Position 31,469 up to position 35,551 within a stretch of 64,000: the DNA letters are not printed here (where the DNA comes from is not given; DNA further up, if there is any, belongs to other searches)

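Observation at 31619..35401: Intact orphan 1260-aa protein with only a C-terminal PD-(D/E)xK signature: candidate undescribed single-gene defence factor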

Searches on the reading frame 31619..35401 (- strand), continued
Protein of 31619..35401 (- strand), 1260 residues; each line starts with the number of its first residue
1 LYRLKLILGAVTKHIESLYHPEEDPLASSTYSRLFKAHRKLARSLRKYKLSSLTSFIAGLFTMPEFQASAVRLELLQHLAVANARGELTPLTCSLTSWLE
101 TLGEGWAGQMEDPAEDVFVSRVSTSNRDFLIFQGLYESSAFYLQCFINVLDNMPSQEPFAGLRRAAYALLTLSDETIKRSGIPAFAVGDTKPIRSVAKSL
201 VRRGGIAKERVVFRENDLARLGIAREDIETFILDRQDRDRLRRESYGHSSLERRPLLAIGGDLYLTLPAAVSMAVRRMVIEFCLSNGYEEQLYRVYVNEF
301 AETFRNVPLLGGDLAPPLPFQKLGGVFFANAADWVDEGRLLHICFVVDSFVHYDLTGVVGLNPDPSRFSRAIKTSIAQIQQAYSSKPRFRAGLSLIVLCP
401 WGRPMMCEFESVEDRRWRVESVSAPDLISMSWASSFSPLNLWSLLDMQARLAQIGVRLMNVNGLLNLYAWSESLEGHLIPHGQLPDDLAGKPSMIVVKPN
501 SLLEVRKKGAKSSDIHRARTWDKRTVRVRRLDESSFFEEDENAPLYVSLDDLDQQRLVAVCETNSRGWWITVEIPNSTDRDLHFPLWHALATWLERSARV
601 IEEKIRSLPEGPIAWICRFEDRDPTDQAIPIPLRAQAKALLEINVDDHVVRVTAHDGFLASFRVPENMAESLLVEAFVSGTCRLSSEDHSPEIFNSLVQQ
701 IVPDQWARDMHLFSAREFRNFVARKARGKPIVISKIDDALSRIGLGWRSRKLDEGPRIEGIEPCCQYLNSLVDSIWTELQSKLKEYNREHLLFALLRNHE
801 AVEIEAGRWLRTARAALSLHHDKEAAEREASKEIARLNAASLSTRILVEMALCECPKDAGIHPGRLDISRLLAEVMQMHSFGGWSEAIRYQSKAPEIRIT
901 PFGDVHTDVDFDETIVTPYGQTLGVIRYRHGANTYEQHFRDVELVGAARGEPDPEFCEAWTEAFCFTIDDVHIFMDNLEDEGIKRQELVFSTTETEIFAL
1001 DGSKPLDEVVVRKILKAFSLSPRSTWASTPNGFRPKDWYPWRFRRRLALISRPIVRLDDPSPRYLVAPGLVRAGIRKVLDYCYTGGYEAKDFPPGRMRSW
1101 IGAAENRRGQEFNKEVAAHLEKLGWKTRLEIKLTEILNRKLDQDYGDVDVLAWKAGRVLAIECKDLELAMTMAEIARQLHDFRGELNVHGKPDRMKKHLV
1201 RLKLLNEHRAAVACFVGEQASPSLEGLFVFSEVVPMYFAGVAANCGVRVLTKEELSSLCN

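Call 29: find_encoding_contigs(protein=P0016, flank=8000, max_places=2)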
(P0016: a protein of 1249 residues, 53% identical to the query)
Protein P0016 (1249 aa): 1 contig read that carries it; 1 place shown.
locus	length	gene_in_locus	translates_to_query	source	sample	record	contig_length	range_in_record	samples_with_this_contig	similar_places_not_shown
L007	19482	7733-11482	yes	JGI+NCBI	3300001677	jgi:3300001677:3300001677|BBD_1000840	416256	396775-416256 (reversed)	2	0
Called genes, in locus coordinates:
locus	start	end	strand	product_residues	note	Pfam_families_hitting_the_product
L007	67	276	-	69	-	-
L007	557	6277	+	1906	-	PF13195:DUF4011, PF13086:AAA_11 (weak), PF13245:AAA_19 (faint), PF13604:AAA_30 (faint), PF13086:AAA_11, PF13087:AAA_12, PF18741:MTES_1575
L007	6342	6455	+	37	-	-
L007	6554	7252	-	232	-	-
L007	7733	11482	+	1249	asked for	PF28173:Upx-like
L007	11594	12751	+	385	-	PF18928:DUF5677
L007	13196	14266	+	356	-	-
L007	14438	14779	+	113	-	PF13560:HTH_31, PF01381:HTH_3 (weak)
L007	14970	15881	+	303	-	PF08378:NERD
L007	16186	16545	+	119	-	-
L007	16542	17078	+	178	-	-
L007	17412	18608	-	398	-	PF00145:DNA_methylase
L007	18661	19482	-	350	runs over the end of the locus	PF09545:RE_AccI (faint)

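Call 33: find_related_loci(query=window:31619-35401:-, collection=genome_contigs, flank=8000)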
Query window:31619-35401:- (1260 aa) in genome_contigs; peptide patterns used: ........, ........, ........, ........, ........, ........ (x = any residue, [..] = any of these).
18 stretches matched a pattern; 1 encode a relative of the query (tblastn E <= 1e-3); 1 distinct loci.
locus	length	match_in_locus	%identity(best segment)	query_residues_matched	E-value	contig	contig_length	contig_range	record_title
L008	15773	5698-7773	76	567-1258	0e+0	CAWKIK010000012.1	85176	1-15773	MAG: uncultured Gammaproteobacteria bacterium isolate MFD01721.bin.1.106 genome assembly, contig: contig_9686, whole gen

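Call 37: search_protein_families(library=pfam, proteins=[L008:271-1074:+, L008:954-1991:+, L008:3777-4874:+, L008:4568-5653:-, L008:7892-9208:+, L008:10592-11209:+, L008:11411-13063:+, L008:14241-14873:+, L008:14855-15631:-], max_evalue=0.01)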
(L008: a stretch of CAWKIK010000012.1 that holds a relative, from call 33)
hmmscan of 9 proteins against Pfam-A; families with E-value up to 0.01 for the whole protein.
L008:271-1074:+ (267 aa): 3 families
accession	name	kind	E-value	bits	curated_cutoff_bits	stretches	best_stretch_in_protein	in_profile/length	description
PF11459.13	AbiEi_3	-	1.2e-44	152.1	26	1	113-261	3-156/157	Transcriptional regulator, AbiEi antitoxin, Type IV TA system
PF17194.10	AbiEi_3_N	-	1.1e-30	105.9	26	1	18-109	2-93/93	Transcriptional regulator, AbiEi antitoxin N-terminal domain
PF13338.12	AbiEi_4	-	2.3e-05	24.8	25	1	33-66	13-46/49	Transcriptional regulator, AbiEi antitoxin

L008:954-1991:+ (345 aa): 1 family
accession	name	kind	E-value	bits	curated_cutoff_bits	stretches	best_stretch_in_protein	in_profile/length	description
PF08843.17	AbiEii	-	5.9e-38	131.6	22.5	1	56-321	2-236/238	Nucleotidyl transferase AbiEii toxin, Type IV TA system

L008:3777-4874:+ (365 aa): 0 families

L008:4568-5653:- (361 aa): 14 families
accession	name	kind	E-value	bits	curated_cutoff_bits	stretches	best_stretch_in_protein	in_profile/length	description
PF00665.32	rve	-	1.4e-15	57.8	32.6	1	134-242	2-101/102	Integrase core domain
PF02796.21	HTH_7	-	3.5e-06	27.5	23.8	1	20-57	7-44/45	Helix-turn-helix domain of resolvase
PF13384.12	HTH_23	-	5.5e-05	23.3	24.6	1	32-56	15-39/50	Homeodomain-like domain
PF13936.12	HTH_38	-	7.5e-05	22.8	27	1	26-56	12-42/44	Helix-turn-helix domain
PF13551.12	HTH_29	-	0.00018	22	28.1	1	32-55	9-33/64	Winged helix-turn helix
PF08281.18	Sigma70_r4_2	-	0.00024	21.1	25.7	1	33-55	25-47/54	Sigma-70, region 4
PF15978.11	TnsD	-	0.00037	20.1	32.4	1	26-92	190-247/355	Tn7-like transposition protein D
PF13560.12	HTH_31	-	0.00047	20.8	27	1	31-63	11-44/64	Helix-turn-helix domain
PF01381.28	HTH_3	-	0.00049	20.5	23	1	30-61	5-36/55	Helix-turn-helix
PF08279.18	HTH_11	-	0.0022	18.3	25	1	29-55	8-36/55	HTH domain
PF09339.16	HTH_IclR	-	0.0023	18.1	22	1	31-56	15-40/52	IclR helix-turn-helix domain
PF13518.12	HTH_28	-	0.0032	18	25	1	33-56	11-34/52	Helix-turn-helix domain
PF04967.18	HTH_10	-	0.0056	16.9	23.1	0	35-56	24-45/53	HTH DNA binding domain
PF13683.12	rve_3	-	0.0066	16.6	26.5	0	233-276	3-38/67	Integrase core domain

L008:7892-9208:+ (438 aa): 0 families

L008:10592-11209:+ (205 aa): 1 family
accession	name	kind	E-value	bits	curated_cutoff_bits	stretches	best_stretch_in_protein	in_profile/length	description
PF22548.2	AEP-TOTE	-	4.3e-42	144.7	27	1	89-193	1-104/230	TOTE conflict system, Archaeo-Eukaryotic Primase domain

L008:11411-13063:+ (550 aa): 5 families
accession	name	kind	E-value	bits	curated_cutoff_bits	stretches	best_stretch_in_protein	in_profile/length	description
PF04851.21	ResIII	-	2.3e-23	83.3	22.5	1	190-333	3-164/164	Type III restriction enzyme, res subunit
PF00270.35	DEAD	-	6.4e-11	42.7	26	1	192-332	1-161/167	DEAD/DEAH box helicase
PF00271.37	Helicase_C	-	1.2e-07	32.4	23.5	1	406-506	12-108/110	Helicase conserved C-terminal domain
PF00176.29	SNF2-rel_dom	-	0.00089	18.9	24.9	1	208-337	20-169/290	SNF2-related domain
PF18766.7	SWI2_SNF2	-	0.0043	17.2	26.7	0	234-336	52-160/221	SWI2/SNF2 ATPase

L008:14241-14873:+ (210 aa): 3 families
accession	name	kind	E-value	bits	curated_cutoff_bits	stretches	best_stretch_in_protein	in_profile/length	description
PF13338.12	AbiEi_4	-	2.1e-10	41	25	1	18-65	1-49/49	Transcriptional regulator, AbiEi antitoxin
PF17194.10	AbiEi_3_N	-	0.00052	20.5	26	1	28-98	16-87/93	Transcriptional regulator, AbiEi antitoxin N-terminal domain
PF09407.15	AbiEi_1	-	0.007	17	22.2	0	72-204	5-135/142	AbiEi antitoxin C-terminal domain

L008:14855-15631:- (258 aa): 0 families

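Call 38: search_protein_families(library=padloc, proteins=[L008:7892-9208:+, L008:271-1074:+, L008:954-1991:+, L008:11411-13063:+, L008:10592-11209:+], max_evalue=0.01)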
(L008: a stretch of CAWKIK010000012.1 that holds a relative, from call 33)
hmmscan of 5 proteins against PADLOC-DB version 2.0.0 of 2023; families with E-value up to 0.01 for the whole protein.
L008:7892-9208:+ (438 aa): 0 families

L008:271-1074:+ (267 aa): 4 families
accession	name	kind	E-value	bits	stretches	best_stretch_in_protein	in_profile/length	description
PDLC02227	AbiEi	-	2.1e-84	280.7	1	19-262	5-226/233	AbiEi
PDLC02225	AbiEi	-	0.001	16.8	1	21-75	10-61/198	AbiEi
PDLC02231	AbiEi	-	0.004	14.9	1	41-81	28-68/280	AbiEi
PDLC02283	AbiEi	-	0.0088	13.8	0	25-74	11-60/201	AbiEi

L008:954-1991:+ (345 aa): 20 families
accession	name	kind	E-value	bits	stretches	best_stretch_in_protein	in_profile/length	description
PDLC02290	AbiEii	-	8.8e-111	368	1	48-343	3-289/290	AbiEii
PDLC02305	AbiEii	-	2e-31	107.3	1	69-323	44-305/306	AbiEii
PDLC02294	AbiEii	-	8.3e-14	50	1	70-239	45-212/260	AbiEii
PDLC02303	AbiEii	-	8.9e-10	36.4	1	69-238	40-206/249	AbiEii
PDLC02324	AbiEii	-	2.8e-08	31.8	1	67-111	24-67/231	AbiEii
PDLC02304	AbiEii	-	1e-07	30.2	1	69-264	42-241/260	AbiEii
PDLC02291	AbiEii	-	1.5e-07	29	1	64-290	50-273/310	AbiEii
PDLC02298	AbiEii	-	8.2e-07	26.7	1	73-231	31-178/220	AbiEii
PDLC02318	AbiEii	-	2.7e-06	25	1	69-293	41-261/280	AbiEii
PDLC02299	AbiEii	-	7.8e-06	23.4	1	69-112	45-88/344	AbiEii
PDLC02317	AbiEii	-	4.9e-05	20.4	1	161-217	150-206/396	AbiEii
PDLC02328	AbiEii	-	6.2e-05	21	1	70-213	15-141/203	AbiEii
PDLC02323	AbiEii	-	0.00024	18.8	1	71-213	41-183/248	AbiEii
PDLC02307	AbiEii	-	0.00051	17.9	0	55-94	10-46/219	AbiEii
PDLC02313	AbiEii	-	0.00086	16.9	0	175-215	150-190/254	AbiEii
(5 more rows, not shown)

L008:11411-13063:+ (550 aa): 19 families
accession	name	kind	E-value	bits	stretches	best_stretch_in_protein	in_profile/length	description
PDLC02707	PbeA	-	9.8e-16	55.5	2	190-334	252-416/672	PbeA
PDLC02704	PbeA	-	5.6e-10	36.3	1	299-334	387-421/682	PbeA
PDLC03658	mREase_IV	-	1.3e-09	34.4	1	209-336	246-376/953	Type IV methyl-directed restriction enzyme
PDLC01465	PrimPol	-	2.5e-09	35.1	1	6-118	201-275/276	"CAS-I,CAS-II,CAS-III,CAS-IV,CAS-V,CAS-VI; associated"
PDLC03659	mREase_IV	-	9e-09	31.7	1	229-337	270-377/945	Type IV methyl-directed restriction enzyme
PDLC02503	BrxHI|BrxHII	-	5.6e-06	22.9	0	190-220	24-54/698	BrxHI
PDLC02621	DrmD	-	5.8e-06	22.8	1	408-525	520-641/1040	DrmD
PDLC02703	PbeA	-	8.2e-06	22.7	1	185-252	241-313/626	PbeA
PDLC02706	PbeA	-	2.1e-05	21.3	1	298-334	398-434/722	PbeA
PDLC02572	DrmA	-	5.9e-05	19.2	1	408-524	518-638/1043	DrmA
PDLC02705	PbeA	-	0.00018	17.8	0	381-521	500-634/691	PbeA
PDLC01252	Cas3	-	0.00039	18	1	404-527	193-298/324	CAS-I; effector_G3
PDLC02632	DrmD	-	0.0011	15.5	1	437-526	553-643/662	DrmD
PDLC00938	Cas3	-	0.0026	15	0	393-520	206-335/358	CRISPR-associated helicase Cas3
PDLC05009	PDC-S37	-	0.0059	12.4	1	404-456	331-383/1550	-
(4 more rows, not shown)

L008:10592-11209:+ (205 aa): 2 families
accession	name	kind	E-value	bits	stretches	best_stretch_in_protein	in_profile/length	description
PDLC01465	PrimPol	-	2.2e-40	137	1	41-193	6-114/276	"CAS-I,CAS-II,CAS-III,CAS-IV,CAS-V,CAS-VI; associated"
PDLC01101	PrimPol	-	5.5e-05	20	0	156-185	170-199/490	adaptation polymerase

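Call 53: search_protein_representatives(protein=window:31682-35281:-)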
Query: 1200 residues. Proteins with E-value up to 0.001 (for the whole library): 2322; up to 1e-10: 1758; up to 1e-30: 797. The best 150 are listed.
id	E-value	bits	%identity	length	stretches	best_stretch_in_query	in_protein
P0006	0.0e+00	1635.2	60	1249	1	2-1200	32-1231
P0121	0.0e+00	1235.8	47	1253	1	2-1199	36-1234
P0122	0.0e+00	1161.2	48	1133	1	87-1199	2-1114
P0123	0.0e+00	1059.6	45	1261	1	2-1199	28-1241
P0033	9.8e-281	950.8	40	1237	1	3-1199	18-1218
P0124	7.0e-272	921.5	39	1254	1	13-1198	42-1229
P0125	6.4e-271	918.3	40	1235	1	2-1198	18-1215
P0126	2.7e-255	866.6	36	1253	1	14-1199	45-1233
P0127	4.2e-250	849.4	37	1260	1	2-1199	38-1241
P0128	3.7e-246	836.3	36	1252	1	4-1199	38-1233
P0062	1.5e-243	827.6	37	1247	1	3-1199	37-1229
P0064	2.5e-242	823.6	48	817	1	12-775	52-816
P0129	1.1e-241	821.5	37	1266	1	16-1199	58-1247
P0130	1.3e-240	817.9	38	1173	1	66-1198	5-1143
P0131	4.2e-239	812.9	37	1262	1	13-1199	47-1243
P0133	1.6e-238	811.0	36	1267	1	15-1198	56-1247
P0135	1.8e-236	804.3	36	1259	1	11-1199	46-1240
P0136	2.9e-235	800.2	34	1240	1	2-1199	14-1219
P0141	4.3e-228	776.5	36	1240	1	12-1199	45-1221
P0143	2.0e-225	767.7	35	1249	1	4-1199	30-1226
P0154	4.1e-214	730.2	35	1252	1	7-1197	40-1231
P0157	9.2e-212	722.4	35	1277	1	3-1198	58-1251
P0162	3.1e-209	714.0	35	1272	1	16-1196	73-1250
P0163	1.1e-208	712.2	35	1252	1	5-1199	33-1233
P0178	2.9e-200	684.3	34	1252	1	2-1199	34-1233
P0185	2.7e-194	664.5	30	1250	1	13-1199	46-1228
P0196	1.1e-189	649.2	33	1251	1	5-1199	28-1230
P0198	1.2e-188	645.9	33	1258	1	5-1199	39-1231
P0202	1.1e-186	639.4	33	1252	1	12-1199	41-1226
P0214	8.8e-179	613.1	31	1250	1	8-1198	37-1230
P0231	4.0e-171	587.8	32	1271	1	4-1199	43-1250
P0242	1.3e-161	556.3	31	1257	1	12-1198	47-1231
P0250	1.0e-159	550.0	32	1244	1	4-1199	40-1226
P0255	2.4e-155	535.5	29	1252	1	17-1199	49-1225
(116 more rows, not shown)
